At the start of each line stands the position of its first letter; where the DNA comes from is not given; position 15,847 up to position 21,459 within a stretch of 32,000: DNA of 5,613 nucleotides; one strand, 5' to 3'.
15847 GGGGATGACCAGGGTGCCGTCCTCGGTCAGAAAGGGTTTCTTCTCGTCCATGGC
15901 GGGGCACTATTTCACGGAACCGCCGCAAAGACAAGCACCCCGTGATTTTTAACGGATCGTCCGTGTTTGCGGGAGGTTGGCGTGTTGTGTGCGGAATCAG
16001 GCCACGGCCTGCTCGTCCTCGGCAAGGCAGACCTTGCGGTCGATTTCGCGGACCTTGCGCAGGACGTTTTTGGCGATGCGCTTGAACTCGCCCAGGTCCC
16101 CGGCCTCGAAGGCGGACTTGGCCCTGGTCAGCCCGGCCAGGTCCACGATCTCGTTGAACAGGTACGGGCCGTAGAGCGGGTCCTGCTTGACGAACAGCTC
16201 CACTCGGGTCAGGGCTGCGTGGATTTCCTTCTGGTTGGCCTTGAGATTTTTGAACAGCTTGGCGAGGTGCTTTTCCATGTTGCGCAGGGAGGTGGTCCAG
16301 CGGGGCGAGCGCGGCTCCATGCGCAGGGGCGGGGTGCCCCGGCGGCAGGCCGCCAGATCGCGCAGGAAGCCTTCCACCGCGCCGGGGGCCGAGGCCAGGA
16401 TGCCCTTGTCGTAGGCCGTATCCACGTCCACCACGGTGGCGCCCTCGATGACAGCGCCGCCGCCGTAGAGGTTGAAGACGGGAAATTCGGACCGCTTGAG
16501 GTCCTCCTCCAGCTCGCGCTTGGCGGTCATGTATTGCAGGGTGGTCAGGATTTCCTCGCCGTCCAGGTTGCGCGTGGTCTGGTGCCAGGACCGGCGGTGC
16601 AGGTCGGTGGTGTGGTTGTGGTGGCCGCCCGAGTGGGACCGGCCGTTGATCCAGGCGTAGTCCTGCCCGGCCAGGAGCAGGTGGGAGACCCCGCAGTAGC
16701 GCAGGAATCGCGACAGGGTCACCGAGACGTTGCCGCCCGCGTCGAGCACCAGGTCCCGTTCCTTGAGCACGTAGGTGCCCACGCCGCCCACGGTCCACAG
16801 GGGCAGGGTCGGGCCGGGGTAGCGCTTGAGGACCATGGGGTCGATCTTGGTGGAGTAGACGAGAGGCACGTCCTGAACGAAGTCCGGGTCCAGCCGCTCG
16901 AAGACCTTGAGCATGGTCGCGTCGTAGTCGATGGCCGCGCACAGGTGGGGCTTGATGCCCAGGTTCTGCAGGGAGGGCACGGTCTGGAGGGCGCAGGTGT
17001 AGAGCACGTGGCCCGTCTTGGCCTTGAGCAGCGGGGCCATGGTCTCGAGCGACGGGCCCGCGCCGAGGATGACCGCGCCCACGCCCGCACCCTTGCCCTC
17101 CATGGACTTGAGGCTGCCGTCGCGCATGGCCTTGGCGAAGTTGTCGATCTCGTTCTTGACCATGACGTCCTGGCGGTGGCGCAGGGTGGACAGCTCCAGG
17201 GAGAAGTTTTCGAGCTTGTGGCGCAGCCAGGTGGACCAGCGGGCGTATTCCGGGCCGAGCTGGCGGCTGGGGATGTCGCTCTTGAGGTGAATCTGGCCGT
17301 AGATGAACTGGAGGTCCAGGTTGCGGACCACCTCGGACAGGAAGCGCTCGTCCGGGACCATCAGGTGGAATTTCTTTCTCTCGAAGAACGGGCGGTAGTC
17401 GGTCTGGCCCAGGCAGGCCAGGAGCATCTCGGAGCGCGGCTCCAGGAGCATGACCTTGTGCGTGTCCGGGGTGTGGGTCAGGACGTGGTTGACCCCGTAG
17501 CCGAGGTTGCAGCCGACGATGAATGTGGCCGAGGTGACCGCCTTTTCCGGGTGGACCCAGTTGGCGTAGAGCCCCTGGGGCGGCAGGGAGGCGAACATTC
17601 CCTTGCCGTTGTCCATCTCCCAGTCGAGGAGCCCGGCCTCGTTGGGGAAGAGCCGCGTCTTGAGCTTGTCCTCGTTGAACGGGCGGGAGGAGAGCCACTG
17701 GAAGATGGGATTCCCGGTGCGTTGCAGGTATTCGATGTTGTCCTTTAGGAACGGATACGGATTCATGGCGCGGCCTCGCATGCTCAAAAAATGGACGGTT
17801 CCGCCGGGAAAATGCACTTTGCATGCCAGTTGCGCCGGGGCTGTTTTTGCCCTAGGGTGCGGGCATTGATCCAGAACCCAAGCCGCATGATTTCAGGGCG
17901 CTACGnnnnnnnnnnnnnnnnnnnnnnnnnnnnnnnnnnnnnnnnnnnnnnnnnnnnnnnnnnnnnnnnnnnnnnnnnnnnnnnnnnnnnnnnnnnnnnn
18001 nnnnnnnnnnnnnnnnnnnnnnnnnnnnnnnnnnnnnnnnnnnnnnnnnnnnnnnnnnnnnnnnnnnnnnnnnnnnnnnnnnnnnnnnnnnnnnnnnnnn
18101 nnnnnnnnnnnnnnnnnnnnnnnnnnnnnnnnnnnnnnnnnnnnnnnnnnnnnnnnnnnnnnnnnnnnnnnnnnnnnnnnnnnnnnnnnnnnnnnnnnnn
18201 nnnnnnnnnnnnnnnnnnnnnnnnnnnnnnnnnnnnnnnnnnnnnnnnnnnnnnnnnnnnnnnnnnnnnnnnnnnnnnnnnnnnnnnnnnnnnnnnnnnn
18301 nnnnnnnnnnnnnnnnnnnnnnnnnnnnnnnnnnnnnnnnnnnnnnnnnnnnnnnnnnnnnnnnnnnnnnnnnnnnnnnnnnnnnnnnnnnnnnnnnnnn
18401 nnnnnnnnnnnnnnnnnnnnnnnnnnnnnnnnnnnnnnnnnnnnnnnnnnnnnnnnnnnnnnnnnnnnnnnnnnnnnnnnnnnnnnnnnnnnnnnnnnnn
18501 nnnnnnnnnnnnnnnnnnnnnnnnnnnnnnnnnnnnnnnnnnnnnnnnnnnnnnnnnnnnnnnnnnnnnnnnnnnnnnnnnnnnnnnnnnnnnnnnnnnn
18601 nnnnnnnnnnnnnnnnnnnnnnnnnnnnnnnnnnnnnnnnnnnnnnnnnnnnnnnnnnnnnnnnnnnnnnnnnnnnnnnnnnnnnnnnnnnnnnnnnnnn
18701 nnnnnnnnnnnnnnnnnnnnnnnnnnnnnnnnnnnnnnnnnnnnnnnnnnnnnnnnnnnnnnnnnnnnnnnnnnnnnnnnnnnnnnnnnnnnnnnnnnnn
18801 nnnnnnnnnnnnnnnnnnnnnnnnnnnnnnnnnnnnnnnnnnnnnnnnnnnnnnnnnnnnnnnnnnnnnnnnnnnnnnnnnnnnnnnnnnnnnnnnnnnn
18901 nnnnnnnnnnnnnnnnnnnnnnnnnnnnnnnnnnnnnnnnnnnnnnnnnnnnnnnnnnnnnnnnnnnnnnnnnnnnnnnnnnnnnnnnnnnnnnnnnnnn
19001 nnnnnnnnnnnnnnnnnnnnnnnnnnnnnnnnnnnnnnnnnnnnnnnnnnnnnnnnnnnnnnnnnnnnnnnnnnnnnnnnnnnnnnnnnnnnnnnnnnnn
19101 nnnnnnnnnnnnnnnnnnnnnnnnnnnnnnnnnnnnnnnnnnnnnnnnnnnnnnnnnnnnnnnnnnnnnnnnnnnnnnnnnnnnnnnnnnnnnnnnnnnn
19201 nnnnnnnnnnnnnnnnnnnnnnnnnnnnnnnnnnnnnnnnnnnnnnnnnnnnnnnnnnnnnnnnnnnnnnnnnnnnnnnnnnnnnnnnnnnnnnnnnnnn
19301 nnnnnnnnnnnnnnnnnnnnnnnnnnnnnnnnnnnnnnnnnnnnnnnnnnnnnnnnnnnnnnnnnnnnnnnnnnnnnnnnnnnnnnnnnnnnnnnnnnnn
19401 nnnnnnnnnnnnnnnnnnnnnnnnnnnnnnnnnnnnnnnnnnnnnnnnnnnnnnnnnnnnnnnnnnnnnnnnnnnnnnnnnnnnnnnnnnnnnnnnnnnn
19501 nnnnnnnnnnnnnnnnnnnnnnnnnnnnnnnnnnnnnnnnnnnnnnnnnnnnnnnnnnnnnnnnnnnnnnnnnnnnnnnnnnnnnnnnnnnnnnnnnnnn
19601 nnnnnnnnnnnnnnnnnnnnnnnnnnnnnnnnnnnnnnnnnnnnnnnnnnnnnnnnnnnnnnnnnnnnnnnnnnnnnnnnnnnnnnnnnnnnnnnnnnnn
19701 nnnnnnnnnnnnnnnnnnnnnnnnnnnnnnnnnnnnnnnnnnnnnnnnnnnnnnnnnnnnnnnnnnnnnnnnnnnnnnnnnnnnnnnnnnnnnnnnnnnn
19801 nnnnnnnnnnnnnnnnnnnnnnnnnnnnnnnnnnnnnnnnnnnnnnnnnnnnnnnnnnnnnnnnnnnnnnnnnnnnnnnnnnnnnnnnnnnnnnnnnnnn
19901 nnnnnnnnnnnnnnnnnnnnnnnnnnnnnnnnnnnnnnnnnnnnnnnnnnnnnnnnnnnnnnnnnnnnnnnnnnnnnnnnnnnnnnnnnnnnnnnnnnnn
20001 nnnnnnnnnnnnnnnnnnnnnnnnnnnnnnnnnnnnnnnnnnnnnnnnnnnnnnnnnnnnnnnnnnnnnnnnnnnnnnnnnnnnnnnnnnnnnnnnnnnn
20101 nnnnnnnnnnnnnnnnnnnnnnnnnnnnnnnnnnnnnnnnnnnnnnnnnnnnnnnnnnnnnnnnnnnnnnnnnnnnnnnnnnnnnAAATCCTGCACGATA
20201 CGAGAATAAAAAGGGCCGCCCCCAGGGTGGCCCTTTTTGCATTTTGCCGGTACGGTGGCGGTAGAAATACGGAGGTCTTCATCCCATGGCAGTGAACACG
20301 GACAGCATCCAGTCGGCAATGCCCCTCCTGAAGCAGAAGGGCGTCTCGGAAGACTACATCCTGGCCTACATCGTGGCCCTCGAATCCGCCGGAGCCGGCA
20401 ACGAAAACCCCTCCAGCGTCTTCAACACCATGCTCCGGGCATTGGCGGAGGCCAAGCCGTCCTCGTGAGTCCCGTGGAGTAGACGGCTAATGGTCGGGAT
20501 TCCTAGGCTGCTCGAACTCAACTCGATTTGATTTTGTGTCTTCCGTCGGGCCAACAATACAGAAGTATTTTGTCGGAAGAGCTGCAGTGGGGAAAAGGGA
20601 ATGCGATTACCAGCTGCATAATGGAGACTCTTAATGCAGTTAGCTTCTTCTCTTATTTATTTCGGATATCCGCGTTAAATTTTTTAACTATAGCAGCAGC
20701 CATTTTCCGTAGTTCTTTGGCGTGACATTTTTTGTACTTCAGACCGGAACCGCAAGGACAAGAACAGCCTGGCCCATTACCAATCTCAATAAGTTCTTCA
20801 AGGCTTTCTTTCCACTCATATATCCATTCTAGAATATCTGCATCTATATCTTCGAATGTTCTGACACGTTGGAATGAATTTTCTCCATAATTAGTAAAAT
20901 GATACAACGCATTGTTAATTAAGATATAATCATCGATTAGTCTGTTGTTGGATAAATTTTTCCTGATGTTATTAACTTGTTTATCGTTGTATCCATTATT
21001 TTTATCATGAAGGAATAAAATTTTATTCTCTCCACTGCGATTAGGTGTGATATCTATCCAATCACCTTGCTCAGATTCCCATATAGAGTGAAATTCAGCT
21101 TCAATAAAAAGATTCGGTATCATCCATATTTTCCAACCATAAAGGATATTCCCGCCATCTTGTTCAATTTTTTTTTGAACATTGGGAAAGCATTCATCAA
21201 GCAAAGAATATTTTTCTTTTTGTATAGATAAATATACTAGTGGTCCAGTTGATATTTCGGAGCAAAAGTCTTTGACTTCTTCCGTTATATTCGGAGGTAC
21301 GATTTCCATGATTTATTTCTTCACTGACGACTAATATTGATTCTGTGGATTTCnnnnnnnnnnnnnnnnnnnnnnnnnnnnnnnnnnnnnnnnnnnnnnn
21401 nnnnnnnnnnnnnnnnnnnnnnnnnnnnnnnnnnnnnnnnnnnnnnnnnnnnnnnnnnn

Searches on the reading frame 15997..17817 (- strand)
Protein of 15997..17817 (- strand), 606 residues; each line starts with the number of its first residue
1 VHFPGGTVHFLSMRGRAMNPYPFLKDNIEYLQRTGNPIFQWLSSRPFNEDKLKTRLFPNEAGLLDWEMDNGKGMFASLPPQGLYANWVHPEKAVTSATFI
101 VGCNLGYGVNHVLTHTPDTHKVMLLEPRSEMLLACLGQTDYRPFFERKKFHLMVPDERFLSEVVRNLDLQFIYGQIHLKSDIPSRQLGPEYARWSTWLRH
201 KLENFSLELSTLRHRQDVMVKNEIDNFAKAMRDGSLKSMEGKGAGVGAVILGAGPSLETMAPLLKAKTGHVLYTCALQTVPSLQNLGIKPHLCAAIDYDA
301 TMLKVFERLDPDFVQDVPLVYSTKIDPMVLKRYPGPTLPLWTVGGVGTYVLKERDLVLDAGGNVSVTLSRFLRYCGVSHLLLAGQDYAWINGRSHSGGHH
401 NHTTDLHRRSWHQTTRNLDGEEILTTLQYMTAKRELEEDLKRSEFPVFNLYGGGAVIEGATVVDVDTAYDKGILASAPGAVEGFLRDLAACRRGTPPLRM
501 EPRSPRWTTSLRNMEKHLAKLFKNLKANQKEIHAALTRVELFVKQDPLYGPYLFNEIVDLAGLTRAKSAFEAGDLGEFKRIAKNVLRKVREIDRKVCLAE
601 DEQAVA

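Call 104: search_protein_families(library=pfam, proteins=[window:15997-17817:-], max_evalue=0.00001)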
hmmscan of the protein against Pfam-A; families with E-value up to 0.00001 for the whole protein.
window:15997-17817:- (606 aa): 1 family
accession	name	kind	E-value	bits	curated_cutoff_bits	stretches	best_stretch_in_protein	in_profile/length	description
PF01973.23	MptE-like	-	5e-26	91.9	34.6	1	221-391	1-170/171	6-hydroxymethylpterin diphosphokinase MptE-like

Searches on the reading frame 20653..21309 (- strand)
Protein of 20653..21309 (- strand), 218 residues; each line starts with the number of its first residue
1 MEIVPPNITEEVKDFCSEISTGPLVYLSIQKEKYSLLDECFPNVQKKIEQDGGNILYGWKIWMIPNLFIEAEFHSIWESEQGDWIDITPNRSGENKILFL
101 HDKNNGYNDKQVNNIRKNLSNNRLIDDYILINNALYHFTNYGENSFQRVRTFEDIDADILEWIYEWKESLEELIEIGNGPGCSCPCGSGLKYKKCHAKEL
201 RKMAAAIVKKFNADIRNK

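Call 8: search_protein_families(library=pfam, proteins=[window:20653-21309:-], max_evalue=1)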
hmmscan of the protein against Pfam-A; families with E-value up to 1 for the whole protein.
window:20653-21309:- (218 aa): 1 family
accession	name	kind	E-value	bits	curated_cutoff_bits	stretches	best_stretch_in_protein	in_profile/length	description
PF02810.21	SEC-C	-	4.4e-06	26.9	20.4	1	184-197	5-18/19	SEC-C motif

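Call 9: search_protein_families(library=padloc, proteins=[window:20653-21309:-], max_evalue=1)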
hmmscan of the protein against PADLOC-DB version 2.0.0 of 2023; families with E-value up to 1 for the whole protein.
window:20653-21309:- (218 aa): 7 families
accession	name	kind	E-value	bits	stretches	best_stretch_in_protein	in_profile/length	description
PDLC00833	E1-E2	-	5.1e-06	24.1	1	180-216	174-210/222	E1-E2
PDLC00871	E2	-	1e-05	23.4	1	183-214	175-207/241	E2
PDLC00872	E2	-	1.7e-05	22.4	1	183-207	173-197/216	E2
PDLC00865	E2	-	2e-05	22.1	1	183-209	175-201/219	E2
PDLC00861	E2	-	0.00017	19.2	1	181-210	179-208/232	E2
PDLC00870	E2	-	0.00047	18.2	1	183-205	176-198/223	E2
PDLC01304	Cas8b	-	0.00056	17.5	1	33-174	26-134/326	CAS-I-B; effector_LS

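Call 63: search_protein_families(library=ncbifam, proteins=[window:20653-21309:-], max_evalue=1)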
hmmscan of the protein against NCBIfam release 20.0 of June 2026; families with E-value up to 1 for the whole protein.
window:20653-21309:- (218 aa): 4 families
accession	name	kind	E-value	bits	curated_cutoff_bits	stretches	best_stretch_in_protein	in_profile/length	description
TIGR04102.1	SWIM_PBPRA1643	hypoth_equivalog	0.0037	17.6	68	1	183-196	94-107/108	PBPRA1643 family SWIM/SEC-C metal-binding motif protein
NF004088.0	PRK05590.1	equivalog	0.017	15.4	140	1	183-198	150-165/166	hypothetical protein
NF001213.0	PRK00183.1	equivalog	0.019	15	158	1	173-198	129-154/157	hypothetical protein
NF002449.0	PRK01617.1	equivalog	0.062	13.7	141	1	182-196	138-152/154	hypothetical protein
